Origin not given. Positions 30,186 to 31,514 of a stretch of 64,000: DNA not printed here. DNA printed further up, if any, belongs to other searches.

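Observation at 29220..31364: Active/dead KASIII pair 1: the upstream paralog has lost Cys, His and Asn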

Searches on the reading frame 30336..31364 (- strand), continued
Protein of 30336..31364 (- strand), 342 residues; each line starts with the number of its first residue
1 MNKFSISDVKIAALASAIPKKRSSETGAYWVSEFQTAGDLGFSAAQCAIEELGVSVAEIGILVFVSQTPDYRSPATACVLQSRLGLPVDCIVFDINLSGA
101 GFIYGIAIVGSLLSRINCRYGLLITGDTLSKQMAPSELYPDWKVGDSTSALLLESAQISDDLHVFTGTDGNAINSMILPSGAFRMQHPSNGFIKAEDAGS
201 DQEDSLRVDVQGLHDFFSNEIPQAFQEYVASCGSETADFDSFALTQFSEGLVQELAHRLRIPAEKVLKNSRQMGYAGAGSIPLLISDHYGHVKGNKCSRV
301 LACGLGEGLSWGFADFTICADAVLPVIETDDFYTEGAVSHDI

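Call 16: find_encoding_contigs(protein=P0021, flank=8000, max_places=2)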
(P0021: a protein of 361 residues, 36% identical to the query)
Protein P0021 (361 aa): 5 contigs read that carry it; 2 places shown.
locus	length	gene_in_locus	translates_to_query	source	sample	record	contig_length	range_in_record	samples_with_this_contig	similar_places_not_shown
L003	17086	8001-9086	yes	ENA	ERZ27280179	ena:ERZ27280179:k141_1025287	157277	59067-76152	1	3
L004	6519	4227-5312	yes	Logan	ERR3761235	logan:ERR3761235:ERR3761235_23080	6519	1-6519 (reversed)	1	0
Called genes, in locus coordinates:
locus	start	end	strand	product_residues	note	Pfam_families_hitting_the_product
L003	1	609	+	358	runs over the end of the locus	PF13439:Glyco_transf_4 (weak), PF00534:Glycos_transf_1, PF13692:Glyco_trans_1_4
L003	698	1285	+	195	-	PF02397:Bac_transf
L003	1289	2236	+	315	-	PF13527:Acetyltransf_9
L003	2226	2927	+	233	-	PF02585:PIG-L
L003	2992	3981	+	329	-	PF01522:Polysacc_deac_1 (faint)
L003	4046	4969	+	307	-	-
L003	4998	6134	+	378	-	PF13477:Glyco_trans_4_2, PF13439:Glyco_transf_4, PF13579:Glyco_trans_4_4, PF00534:Glycos_transf_1, PF13692:Glyco_trans_1_4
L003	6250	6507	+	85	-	PF00550:PP-binding (weak)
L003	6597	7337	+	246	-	PF00106:adh_short, PF08659:KR, PF13561:adh_short_C2, PF23441:SDR (weak)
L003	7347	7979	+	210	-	PF17836:PglD_N, PF00132:Hexapep (faint), PF25087:GMPPB_C, PF25084:LbH_EIF2B (weak)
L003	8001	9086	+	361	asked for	PF08545:ACP_syn_III, PF08541:ACP_syn_III_C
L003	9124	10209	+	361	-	PF08545:ACP_syn_III, PF08541:ACP_syn_III_C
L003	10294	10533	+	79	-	-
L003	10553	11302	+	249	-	PF00106:adh_short, PF08659:KR, PF13561:adh_short_C2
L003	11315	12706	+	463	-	PF00501:AMP-binding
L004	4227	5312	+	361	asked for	PF08545:ACP_syn_III, PF08541:ACP_syn_III_C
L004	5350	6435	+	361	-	PF08545:ACP_syn_III, PF08541:ACP_syn_III_C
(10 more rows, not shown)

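Call 19: find_encoding_contigs(protein=P0056, flank=8000, max_places=2)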
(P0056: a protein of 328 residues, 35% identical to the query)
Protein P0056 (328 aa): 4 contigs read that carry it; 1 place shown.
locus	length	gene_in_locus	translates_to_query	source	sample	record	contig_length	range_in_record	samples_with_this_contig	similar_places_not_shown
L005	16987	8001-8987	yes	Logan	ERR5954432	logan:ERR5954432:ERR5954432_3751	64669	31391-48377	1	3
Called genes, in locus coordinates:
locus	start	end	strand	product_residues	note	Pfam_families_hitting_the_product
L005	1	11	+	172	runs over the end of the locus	PF14602:Hexapep_2 (faint), PF25084:LbH_EIF2B (weak), PF25087:GMPPB_C (faint), PF00132:Hexapep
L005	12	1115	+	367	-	-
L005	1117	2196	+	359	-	PF13439:Glyco_transf_4, PF00534:Glycos_transf_1, PF13692:Glyco_trans_1_4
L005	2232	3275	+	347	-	PF00534:Glycos_transf_1, PF13692:Glyco_trans_1_4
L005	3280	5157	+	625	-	PF13522:GATase_6, PF13537:GATase_7, PF12481:DUF3700 (weak), PF00733:Asn_synthase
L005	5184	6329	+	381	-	PF13439:Glyco_transf_4 (weak), PF13477:Glyco_trans_4_2, PF00534:Glycos_transf_1, PF20706:GT4-conflict (weak), PF13692:Glyco_trans_1_4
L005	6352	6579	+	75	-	PF00550:PP-binding (weak)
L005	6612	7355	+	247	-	PF23441:SDR, PF00106:adh_short, PF01370:Epimerase, PF08659:KR, PF13561:adh_short_C2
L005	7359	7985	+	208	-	PF17836:PglD_N, PF00132:Hexapep (faint), PF25087:GMPPB_C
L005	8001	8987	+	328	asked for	PF08545:ACP_syn_III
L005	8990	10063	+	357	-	PF00195:Chal_sti_synt_N (weak), PF08545:ACP_syn_III, PF08541:ACP_syn_III_C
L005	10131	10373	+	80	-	-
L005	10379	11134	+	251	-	PF00106:adh_short, PF08659:KR, PF13561:adh_short_C2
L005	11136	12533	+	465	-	PF00501:AMP-binding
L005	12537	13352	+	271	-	PF02563:Poly_export, PF22461:SLBB_2 (weak)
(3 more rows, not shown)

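Call 20: find_encoding_contigs(protein=P0051, flank=8000, max_places=2)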
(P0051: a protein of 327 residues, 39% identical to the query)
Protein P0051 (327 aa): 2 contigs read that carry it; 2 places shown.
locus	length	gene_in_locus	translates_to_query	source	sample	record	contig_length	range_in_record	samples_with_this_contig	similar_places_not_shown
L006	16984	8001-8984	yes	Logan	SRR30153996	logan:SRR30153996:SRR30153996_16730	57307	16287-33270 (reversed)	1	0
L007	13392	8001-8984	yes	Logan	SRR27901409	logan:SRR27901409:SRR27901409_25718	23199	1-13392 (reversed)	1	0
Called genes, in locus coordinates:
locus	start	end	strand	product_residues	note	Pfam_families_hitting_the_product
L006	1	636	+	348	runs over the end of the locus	-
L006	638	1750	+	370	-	-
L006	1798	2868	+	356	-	PF13439:Glyco_transf_4, PF20706:GT4-conflict (weak), PF00534:Glycos_transf_1, PF13692:Glyco_trans_1_4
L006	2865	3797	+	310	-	-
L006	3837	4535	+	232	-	PF00132:Hexapep (faint)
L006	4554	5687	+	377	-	PF13477:Glyco_trans_4_2, PF13439:Glyco_transf_4, PF13579:Glyco_trans_4_4 (weak), PF20706:GT4-conflict (weak), PF00534:Glycos_transf_1, PF13692:Glyco_trans_1_4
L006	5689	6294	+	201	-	PF02397:Bac_transf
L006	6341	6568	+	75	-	PF00550:PP-binding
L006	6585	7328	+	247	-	PF00106:adh_short, PF08659:KR, PF13561:adh_short_C2, PF23441:SDR (weak)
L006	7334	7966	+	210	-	PF00132:Hexapep (faint), PF17836:PglD_N, PF25087:GMPPB_C, PF25084:LbH_EIF2B (weak)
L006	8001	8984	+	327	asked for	PF08545:ACP_syn_III (faint), PF08541:ACP_syn_III_C (weak)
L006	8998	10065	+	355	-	PF08545:ACP_syn_III, PF08541:ACP_syn_III_C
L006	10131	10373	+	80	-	-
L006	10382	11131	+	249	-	PF00106:adh_short, PF08659:KR, PF13561:adh_short_C2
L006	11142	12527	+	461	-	PF00501:AMP-binding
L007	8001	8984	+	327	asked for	PF08545:ACP_syn_III (faint), PF08541:ACP_syn_III_C (weak)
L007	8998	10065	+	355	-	PF08545:ACP_syn_III, PF08541:ACP_syn_III_C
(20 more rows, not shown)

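Call 26: find_related_loci(query=A1, collection=genome_contigs, flank=6000)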
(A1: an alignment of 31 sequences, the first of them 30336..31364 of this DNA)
Query A1 (342 aa) in genome_contigs; peptide patterns used: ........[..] (x = any residue, [..] = any of these).
40 stretches matched a pattern; 24 encode a relative of the query (tblastn E <= 1e-3); 24 distinct loci.
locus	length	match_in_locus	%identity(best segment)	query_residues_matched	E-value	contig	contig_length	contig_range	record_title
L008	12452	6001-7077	41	1-340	4e-78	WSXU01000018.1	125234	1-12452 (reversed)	MAG: Bacteroidetes bacterium isolate X3_MaxBin.031 scaffold_463, whole genome shotgun sequence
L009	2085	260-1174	44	35-341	3e-77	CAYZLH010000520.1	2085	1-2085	MAG TPA_asm: uncultured Bdellovibrionales bacterium isolate SRP319275_co1_73 genome assembly, contig: NODE_96324_length_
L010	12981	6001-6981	38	1-342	3e-70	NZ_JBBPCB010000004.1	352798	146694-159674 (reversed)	Flavobacterium buctense strain JCM 30750 contig4, whole genome shotgun sequence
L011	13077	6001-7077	36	1-342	8e-70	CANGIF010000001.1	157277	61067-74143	MAG: Flavobacteriaceae bacterium isolate Jr-25may17-169 genome assembly, contig: Jr-25may17-C50, whole genome shotgun se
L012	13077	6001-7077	36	1-342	3e-68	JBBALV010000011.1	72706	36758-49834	MAG: Flavobacterium sp. isolate EUL_072 ctg11-EUL_072, whole genome shotgun sequence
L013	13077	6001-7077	36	1-342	9e-68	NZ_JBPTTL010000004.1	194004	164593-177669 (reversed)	Flavobacterium sp. RSB2_4_14 4, whole genome shotgun sequence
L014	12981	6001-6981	36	1-342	1e-63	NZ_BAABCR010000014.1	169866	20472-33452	Flavobacterium cheonhonense strain JCM 17064 sequence14, whole genome shotgun sequence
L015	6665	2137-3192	34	5-336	6e-61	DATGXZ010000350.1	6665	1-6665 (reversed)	MAG TPA_asm: Flavobacterium sp. isolate SMAG_U10622 k141_101143, whole genome shotgun sequence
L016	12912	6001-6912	37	35-338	2e-59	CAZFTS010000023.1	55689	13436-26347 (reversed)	MAG TPA_asm: uncultured Muribaculaceae bacterium isolate SRP220891_co2_205 genome assembly, contig: NODE_794_length_5568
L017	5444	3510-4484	35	6-341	6e-51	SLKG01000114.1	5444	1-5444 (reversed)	MAG: Kiritimatiellae bacterium isolate CSSed165cm_264 CSSed16-5cm-75419, whole genome shotgun sequence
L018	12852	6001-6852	36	35-317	9e-48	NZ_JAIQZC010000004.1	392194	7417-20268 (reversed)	Psychroflexus montanilacus strain CCL10W 4, whole genome shotgun sequence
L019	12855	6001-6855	34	29-312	2e-45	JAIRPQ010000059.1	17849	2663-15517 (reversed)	MAG: Eubacteriales Family XIII. Incertae Sedis bacterium isolate Cf509_bin47 k119_870677, whole genome shotgun sequence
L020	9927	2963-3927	47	17-340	2e-63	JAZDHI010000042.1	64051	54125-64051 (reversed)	MAG: Bacteroidota bacterium isolate MEGAHIT-group-0.314 k141_10042028, whole genome shotgun sequence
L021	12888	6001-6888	32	31-322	1e-37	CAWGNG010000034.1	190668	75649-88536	MAG: uncultured Planctomycetaceae bacterium isolate MFD01112.bin.1.69 genome assembly, contig: contig_4570, whole genome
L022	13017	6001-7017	30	1-314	6e-37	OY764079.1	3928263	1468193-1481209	MAG: Bacteroidales bacterium isolate db5b4c7c-2a0e-4d21-a2ad-7e45facec811 genome assembly, chromosome: 1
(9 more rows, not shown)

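Call 37: predict_structure(alignment_id=A1)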
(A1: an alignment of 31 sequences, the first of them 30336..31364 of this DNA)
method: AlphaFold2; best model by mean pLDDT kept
length: 342 residues; sequences in the alignment: 31
mean_pLDDT: 85.7   pTM: 0.88
mean pLDDT of the five models: 85.7, 85.5, 85.2, 84.5, 82.7
residues with pLDDT >= 90: 217; 70-90: 72; 50-70: 30; < 50: 23
segments of 3 or more residues with pLDDT < 50: 186-202, 337-342
pLDDT, mean of each block of 10 residues (from residue 1): 89 97 68 90 98 96 90 79 95 92 96 94 94 69 89 92 92 72 48 33 70 92 96 94 93 95 92 87 96 92 90 96 96 63 35
secondary structure, 60 per line:
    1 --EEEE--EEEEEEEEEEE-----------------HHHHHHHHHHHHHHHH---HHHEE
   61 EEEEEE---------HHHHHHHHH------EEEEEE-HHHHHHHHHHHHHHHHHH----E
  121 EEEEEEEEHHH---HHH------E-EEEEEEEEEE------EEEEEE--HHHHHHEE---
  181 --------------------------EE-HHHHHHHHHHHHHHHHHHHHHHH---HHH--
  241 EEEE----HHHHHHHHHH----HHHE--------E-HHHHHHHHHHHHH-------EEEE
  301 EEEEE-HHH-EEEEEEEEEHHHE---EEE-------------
elements in order: E3-6 E9-19 H37-52 E59-66 H76-84 E91-96 H98-115 E120-128 E146-155 E162-167 H170-175 H210-232 E241-244 H249-258 H277-289 E297-305 E311-319 E327-329

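Call 42: fold_search(model_id=the predicted structure, library=pdb)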
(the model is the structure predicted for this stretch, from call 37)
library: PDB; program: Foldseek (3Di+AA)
matches with E <= 10: 1158; with E <= 0.001: 1028
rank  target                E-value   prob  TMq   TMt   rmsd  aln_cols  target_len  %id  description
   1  4efi                  1.7e-32  1.00  0.83  0.81   4.6       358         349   27  Crystal Structure of 3-oxoacyl-(Acyl-carrier protein) Synthase from Burkholderia Xenovorans LB400 (released 2012-04-11)
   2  3gwa_A                1.0e-24  1.00  0.78  0.79   4.8       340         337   24  1.6 Angstrom crystal structure of 3-oxoacyl-(acyl-carrier-protein) synthase III (released 2009-04-28)
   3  2x3e_B                3.0e-24  1.00  0.73  0.79   4.8       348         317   23  Crystal structure of 3-oxoacyl-(acyl carrier protein) synthase III, FabH from Pseudomonas aeruginosa PAO1 (released 2010-07-28)
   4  3gwe_A                6.7e-24  1.00  0.78  0.78   4.6       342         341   24  2.1 Angstrom crystal structure of 3-oxoacyl-(acyl-carrier-protein) synthase III (released 2009-04-28)
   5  3il5_A                1.4e-23  1.00  0.74  0.79   4.9       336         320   22  Structure of E. faecalis FabH in complex with 2-({4-bromo-3-[(diethylamino)sulfonyl]benzoyl}amino)benzoic acid (released 2009-08-25)
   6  9ka5                  1.6e-23  1.00  0.76  0.82   3.9       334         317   21  Crystal structure of beta-ketoacyl-ACP synthase FabH C112Q from E. coli (released 2025-09-10)
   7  6x7r                  1.8e-23  1.00  0.76  0.82   4.0       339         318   20  E. coli beta-ketoacyl-[acyl carrier protein] synthase III (FabH) in complex with oxa(dethia)-coenzyme A (released 2021-06-02)
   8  3il4_B                2.2e-23  1.00  0.74  0.80   4.6       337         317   21  Structure of E. faecalis FabH in complex with acetyl CoA (released 2009-08-25)
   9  4dfe_A                2.5e-23  1.00  0.76  0.80   4.2       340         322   22  Crystal structure of 3-oxoacyl-[acyl-carrier-protein] synthase III from Burkholderia xenovorans (released 2012-02-08)
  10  3il4_A                3.0e-23  1.00  0.74  0.79   5.1       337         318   22  Structure of E. faecalis FabH in complex with acetyl CoA (released 2009-08-25)
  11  4dfe_D                3.8e-23  1.00  0.76  0.80   4.1       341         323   23  Crystal structure of 3-oxoacyl-[acyl-carrier-protein] synthase III from Burkholderia xenovorans (released 2012-02-08)
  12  3il6                  3.8e-23  1.00  0.74  0.78   5.0       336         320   23  Structure of E. faecalis FabH in complex with 2-({4-[(3R,5S)-3,5-dimethylpiperidin-1-yl]-3-phenoxybenzoyl}amino)benzoic  (released 2009-08-25)
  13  4dfe_B                4.3e-23  1.00  0.74  0.78   4.3       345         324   22  Crystal structure of 3-oxoacyl-[acyl-carrier-protein] synthase III from Burkholderia xenovorans (released 2012-02-08)
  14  4ylt                  5.2e-23  1.00  0.75  0.83   3.0       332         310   19  Crystal structure of beta-ketoacyl-ACP synthase III (FabH) from Yersinia pestis (released 2015-04-08)
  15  1hn9_A                5.2e-23  1.00  0.76  0.82   4.1       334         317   21  CRYSTAL STRUCTURE OF BETA-KETOACYL-ACP SYNTHASE III (released 2000-12-27)
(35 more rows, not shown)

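Call 43: find_encoding_contigs(protein=P0014, flank=7000, max_places=1)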
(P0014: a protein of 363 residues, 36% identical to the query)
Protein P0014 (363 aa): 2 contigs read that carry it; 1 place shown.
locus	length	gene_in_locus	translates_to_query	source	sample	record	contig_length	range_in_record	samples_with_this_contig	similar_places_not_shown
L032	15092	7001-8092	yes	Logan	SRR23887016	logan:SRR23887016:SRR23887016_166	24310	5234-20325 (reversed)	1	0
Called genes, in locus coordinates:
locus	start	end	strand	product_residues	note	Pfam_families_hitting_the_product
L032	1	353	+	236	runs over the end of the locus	PF06564:CBP_BcsQ (weak), PF09140:MipZ (weak), PF10609:ParA, PF13614:AAA_31, PF01656:CbiA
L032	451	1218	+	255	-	PF19567:CpsB_CapC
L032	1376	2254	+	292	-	PF00483:NTP_transferase, PF12804:NTP_transf_3 (weak)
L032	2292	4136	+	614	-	PF13727:CoA_binding_3, PF13460:NAD_binding_10 (faint), PF00106:adh_short (faint), PF01073:3Beta_HSD, PF01370:Epimerase, PF02719:Polysacc_synt_2, PF04321:RmlD_sub_bind, PF16363:GDP_Man_Dehyd, +1 more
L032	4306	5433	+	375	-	PF00155:Aminotran_1_2, PF01041:DegT_DnrJ_EryC1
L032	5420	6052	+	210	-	PF02397:Bac_transf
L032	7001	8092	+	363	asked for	PF08545:ACP_syn_III, PF08541:ACP_syn_III_C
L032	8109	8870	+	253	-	PF23441:SDR (weak), PF00106:adh_short, PF08659:KR, PF13561:adh_short_C2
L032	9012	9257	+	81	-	-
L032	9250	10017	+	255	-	PF00106:adh_short, PF08659:KR, PF13561:adh_short_C2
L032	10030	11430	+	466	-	PF00501:AMP-binding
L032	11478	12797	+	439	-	PF04932:Wzy_C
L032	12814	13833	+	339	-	PF00535:Glycos_transf_2, PF13641:Glyco_tranf_2_3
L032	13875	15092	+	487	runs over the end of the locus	PF01943:Polysacc_synt, PF13440:Polysacc_synt_3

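Call 44: find_encoding_contigs(protein=P0048, flank=7000, max_places=1)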
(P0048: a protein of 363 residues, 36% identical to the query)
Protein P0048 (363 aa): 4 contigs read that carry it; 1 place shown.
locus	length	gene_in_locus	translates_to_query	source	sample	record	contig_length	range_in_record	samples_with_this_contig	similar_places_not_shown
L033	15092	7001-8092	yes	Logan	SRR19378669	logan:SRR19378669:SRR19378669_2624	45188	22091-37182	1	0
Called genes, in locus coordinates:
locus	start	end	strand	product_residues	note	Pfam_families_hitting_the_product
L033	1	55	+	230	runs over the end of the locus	PF02706:Wzz, PF13807:GNVR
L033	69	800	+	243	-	PF10609:ParA, PF13614:AAA_31, PF01656:CbiA, PF06564:CBP_BcsQ (faint), PF09140:MipZ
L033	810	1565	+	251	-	PF19567:CpsB_CapC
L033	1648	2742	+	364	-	PF03816:LytR_cpsA_psr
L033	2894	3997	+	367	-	PF00155:Aminotran_1_2 (weak), PF01041:DegT_DnrJ_EryC1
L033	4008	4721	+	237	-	PF02397:Bac_transf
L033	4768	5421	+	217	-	PF17836:PglD_N (weak), PF25084:LbH_EIF2B (faint), PF25087:GMPPB_C (faint), PF00132:Hexapep (weak)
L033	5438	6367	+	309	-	PF00698:Acyl_transf_1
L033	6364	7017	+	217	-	PF00753:Lactamase_B, PF12706:Lactamase_B_2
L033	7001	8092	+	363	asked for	PF08545:ACP_syn_III, PF08541:ACP_syn_III_C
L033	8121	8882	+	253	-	PF23441:SDR (weak), PF00106:adh_short, PF01370:Epimerase (weak), PF08659:KR, PF13561:adh_short_C2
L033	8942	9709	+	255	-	PF00106:adh_short, PF08659:KR, PF13561:adh_short_C2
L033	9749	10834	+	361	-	PF08545:ACP_syn_III, PF08541:ACP_syn_III_C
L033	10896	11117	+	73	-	PF00550:PP-binding (weak)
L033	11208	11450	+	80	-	-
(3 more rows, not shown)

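Call 45: find_encoding_contigs(protein=P0031, flank=7000, max_places=1)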
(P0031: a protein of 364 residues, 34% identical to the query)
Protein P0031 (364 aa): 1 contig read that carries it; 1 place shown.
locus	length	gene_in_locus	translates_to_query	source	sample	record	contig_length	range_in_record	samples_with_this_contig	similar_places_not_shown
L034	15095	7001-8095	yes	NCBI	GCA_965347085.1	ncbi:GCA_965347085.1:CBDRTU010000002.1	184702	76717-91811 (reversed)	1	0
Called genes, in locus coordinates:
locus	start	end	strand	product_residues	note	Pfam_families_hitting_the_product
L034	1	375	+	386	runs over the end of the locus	PF22674:C2185-like_N, PF04991:LicD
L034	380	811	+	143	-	PF01467:CTP_transf_like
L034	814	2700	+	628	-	PF05159:Capsule_synth (weak)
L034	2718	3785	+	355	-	PF00571:CBS (faint), PF00483:NTP_transferase, PF12804:NTP_transf_3 (weak)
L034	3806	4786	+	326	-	PF00106:adh_short (weak), PF01073:3Beta_HSD, PF01370:Epimerase, PF02719:Polysacc_synt_2, PF04321:RmlD_sub_bind, PF07993:NAD_binding_4, PF13460:NAD_binding_10, PF16363:GDP_Man_Dehyd, +1 more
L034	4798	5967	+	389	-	PF01041:DegT_DnrJ_EryC1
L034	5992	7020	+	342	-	PF00195:Chal_sti_synt_N (weak), PF08392:FAE1_CUT1_RppA (weak), PF08545:ACP_syn_III, PF08541:ACP_syn_III_C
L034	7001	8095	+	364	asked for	PF08392:FAE1_CUT1_RppA (weak), PF08545:ACP_syn_III, PF08541:ACP_syn_III_C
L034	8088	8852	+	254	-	PF00106:adh_short, PF01370:Epimerase (weak), PF08659:KR, PF13561:adh_short_C2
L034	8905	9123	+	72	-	-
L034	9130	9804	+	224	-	PF17836:PglD_N, PF25087:GMPPB_C (weak), PF00132:Hexapep (weak)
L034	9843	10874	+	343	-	PF03102:NeuB, PF08666:SAF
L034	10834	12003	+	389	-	PF02350:Epimerase_2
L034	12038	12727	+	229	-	PF02348:CTP_transf_3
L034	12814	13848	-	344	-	-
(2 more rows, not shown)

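Call 57: search_protein_representatives(alignment_id=A1)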
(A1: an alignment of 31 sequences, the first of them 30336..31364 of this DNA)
Query: 31 sequences, 341 profile positions. Proteins with E-value up to 0.001 (for the whole library): 13390; up to 1e-10: 6438; up to 1e-30: 1464. The best 150 are listed.
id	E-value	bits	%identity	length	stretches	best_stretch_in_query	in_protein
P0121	3.9e-135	467.0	-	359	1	1-341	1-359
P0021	9.8e-135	465.6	-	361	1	1-341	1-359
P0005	1.6e-123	428.7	-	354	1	1-341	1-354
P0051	4.2e-123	427.4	-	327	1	1-341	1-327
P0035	1.4e-122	425.7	-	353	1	1-341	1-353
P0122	2.7e-122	424.7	-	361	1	1-340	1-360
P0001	2.0e-121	421.9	-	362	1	1-341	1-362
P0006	6.1e-119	413.7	-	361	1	1-340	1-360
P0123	5.5e-118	410.6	-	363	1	1-341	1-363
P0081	1.0e-117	409.7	-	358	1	2-338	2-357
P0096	6.4e-115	400.5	-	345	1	3-341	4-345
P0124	3.2e-113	394.9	-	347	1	1-340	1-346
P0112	2.5e-112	391.9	-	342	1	3-340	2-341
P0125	3.9e-112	391.3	-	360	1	1-341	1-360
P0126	1.3e-111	389.6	-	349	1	1-341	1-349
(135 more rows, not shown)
